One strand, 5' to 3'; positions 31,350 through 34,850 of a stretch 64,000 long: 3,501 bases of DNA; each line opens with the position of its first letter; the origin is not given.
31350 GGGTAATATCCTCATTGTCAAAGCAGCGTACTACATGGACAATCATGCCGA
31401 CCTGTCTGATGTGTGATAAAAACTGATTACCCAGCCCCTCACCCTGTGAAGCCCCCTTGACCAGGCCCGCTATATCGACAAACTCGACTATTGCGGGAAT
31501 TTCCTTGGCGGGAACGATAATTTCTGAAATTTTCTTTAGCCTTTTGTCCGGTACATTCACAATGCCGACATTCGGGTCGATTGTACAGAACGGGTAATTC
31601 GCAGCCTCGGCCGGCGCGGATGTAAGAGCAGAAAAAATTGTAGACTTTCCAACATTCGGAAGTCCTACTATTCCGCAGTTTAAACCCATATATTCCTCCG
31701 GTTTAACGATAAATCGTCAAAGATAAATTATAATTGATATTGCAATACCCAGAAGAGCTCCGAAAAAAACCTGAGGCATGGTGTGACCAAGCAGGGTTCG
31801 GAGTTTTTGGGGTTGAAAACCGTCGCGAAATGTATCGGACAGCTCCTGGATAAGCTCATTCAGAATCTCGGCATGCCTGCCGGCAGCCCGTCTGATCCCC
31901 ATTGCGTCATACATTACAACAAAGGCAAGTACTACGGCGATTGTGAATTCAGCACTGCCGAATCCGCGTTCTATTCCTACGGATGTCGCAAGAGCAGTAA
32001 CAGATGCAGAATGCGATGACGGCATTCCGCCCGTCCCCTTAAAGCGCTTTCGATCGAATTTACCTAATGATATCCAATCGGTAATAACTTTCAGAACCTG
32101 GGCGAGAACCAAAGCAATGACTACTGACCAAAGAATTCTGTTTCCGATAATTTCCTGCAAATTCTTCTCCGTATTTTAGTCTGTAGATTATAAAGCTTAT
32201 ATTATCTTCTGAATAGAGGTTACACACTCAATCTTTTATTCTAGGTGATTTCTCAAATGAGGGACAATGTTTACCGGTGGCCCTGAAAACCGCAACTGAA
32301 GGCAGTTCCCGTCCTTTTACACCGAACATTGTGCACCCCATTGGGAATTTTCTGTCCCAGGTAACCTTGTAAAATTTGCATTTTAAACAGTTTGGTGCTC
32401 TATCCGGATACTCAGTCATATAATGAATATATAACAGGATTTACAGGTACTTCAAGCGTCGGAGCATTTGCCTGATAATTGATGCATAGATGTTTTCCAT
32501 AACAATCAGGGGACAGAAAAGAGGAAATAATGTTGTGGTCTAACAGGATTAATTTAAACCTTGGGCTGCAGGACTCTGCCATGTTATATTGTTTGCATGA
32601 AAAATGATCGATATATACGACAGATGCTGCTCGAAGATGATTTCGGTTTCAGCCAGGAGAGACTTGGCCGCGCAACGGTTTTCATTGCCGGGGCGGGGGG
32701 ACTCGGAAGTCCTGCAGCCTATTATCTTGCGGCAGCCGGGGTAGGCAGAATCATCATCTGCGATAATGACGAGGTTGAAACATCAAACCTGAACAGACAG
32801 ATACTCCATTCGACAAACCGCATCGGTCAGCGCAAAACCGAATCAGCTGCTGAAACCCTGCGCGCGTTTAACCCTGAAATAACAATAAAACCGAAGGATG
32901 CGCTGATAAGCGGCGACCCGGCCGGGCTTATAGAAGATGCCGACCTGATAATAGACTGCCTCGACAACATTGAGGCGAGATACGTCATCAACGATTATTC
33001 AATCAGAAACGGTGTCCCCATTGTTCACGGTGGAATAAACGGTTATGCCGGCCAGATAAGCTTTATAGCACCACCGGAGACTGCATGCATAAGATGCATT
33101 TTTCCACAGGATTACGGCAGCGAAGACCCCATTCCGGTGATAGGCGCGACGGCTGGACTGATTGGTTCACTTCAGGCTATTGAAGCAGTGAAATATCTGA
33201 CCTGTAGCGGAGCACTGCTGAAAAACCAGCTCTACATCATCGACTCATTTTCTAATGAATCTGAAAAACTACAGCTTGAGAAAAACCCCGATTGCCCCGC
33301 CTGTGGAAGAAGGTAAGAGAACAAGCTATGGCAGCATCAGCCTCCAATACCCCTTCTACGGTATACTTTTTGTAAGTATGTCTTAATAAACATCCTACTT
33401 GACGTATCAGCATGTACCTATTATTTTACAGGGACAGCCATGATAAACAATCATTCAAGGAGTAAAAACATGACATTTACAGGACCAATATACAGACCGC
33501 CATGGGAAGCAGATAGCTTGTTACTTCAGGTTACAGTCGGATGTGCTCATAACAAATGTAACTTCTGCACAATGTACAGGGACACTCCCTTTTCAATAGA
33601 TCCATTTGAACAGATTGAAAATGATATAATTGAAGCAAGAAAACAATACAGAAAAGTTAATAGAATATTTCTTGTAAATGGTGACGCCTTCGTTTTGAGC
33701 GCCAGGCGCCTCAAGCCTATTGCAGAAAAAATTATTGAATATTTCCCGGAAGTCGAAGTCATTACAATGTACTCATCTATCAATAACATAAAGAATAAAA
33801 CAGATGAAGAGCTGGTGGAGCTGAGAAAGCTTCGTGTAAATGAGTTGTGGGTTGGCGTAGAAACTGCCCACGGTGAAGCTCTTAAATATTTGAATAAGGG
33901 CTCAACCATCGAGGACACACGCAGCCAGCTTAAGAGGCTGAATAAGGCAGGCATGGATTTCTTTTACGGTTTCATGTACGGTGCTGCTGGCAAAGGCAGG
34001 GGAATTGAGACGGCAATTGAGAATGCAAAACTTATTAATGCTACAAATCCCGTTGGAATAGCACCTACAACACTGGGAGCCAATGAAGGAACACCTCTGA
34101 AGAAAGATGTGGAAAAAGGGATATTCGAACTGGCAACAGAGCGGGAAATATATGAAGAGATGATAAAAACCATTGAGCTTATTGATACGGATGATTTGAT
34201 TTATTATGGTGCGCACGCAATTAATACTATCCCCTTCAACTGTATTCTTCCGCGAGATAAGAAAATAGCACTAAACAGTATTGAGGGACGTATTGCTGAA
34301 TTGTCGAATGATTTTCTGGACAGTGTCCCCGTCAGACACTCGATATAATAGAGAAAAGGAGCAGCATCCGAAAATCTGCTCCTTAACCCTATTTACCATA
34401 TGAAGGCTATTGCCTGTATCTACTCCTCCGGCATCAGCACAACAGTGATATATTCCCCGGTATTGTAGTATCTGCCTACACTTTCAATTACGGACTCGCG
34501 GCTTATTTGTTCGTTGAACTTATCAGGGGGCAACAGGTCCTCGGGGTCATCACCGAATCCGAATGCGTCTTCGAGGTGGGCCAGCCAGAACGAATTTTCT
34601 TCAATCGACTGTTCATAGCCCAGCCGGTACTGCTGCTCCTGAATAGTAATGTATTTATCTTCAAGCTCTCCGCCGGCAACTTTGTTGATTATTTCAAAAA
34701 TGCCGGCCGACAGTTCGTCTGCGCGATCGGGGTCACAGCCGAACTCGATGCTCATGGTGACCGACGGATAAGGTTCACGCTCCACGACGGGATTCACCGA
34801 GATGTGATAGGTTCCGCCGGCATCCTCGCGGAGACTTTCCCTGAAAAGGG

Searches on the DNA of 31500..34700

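Call 68: search_rna_families(source=window, start=31500, end=34700, threshold=evalue, max_evalue=1)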
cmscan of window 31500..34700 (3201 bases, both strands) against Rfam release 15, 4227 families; matches with E-value up to 1: 1.
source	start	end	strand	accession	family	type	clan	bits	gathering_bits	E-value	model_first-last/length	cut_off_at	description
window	32225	32299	+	RF01209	snR76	Gene; snRNA; snoRNA; CD-box;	CL00071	21.7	55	0.26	27-97/101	no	Small nucleolar RNA snR76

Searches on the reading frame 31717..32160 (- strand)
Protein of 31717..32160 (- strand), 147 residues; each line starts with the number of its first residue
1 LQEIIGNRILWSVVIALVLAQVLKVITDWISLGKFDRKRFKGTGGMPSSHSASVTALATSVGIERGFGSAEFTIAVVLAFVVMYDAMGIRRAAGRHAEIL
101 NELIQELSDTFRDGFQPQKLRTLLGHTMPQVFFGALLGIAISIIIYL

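Call 3: search_protein_families(library=pfam, proteins=[window:31717-32160:-], max_evalue=0.1)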
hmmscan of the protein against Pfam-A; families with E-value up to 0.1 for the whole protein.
window:31717-32160:- (147 aa): 2 families
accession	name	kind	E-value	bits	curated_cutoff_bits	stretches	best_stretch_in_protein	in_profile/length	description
PF02681.20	DUF212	-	4.6e-49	166.2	26.5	1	6-141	2-126/126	Divergent PAP2 family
PF01569.27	PAP2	-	0.004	17.4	27.2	0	41-85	46-95/130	PAP2 superfamily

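Call 4: search_protein_families(library=ncbifam, proteins=[window:31717-32160:-], max_evalue=0.1)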
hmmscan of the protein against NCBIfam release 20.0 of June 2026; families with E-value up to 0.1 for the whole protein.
window:31717-32160:- (147 aa): 0 families

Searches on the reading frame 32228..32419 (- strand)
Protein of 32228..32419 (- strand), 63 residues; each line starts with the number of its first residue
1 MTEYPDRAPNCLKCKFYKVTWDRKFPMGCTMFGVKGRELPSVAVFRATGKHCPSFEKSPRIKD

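Call 3: search_protein_families(library=pfam, proteins=[window:32228-32419:-], max_evalue=0.1)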
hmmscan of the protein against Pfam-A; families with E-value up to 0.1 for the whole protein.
window:32228-32419:- (63 aa): 0 families

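Call 4: search_protein_families(library=ncbifam, proteins=[window:32228-32419:-], max_evalue=0.1)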
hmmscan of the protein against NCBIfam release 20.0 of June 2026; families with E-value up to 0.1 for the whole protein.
window:32228-32419:- (63 aa): 0 families

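Call 25: find_homologous_proteins(query=window:32228-32419:-, max_evalue=0.01)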
Query window:32228-32419:- (63 aa): 1 proteins with E <= 0.01 among 1 candidates.
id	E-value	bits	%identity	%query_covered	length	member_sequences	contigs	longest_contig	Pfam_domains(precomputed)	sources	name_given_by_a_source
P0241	2.3e-25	105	73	94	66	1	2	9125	-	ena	-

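Call 47: search_protein_families(library=padloc, proteins=[window:32228-32419:-], max_evalue=0.01)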
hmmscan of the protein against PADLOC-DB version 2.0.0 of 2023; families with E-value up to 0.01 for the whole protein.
window:32228-32419:- (63 aa): 0 families

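Call 56: search_protein_representatives(protein=window:32228-32419:-)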
Query: 63 residues. Proteins with E-value up to 0.001 (for the whole library): 564; up to 1e-10: 53; up to 1e-30: 0. The best 150 are listed.
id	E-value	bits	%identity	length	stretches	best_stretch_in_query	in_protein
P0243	5.4e-21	90.0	58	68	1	3-62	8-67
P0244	3.9e-19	84.1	59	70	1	8-63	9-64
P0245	1.6e-18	82.2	55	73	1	5-62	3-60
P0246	3.4e-18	81.1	58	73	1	8-60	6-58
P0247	3.8e-18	81.0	55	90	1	1-62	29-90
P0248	9.9e-18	79.7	56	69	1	2-58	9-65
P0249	1.2e-17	79.5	57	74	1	7-62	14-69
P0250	1.9e-17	78.8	64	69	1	8-60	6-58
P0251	3.5e-17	78.0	57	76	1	6-61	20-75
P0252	8.1e-17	76.8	61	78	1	5-63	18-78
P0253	1.5e-16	76.0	52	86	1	3-58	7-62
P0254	2.1e-15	72.3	56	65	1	2-62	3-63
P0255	1.3e-14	69.8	48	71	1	5-62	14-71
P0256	2.0e-14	69.3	54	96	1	7-58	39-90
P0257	2.4e-14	69.0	53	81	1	3-59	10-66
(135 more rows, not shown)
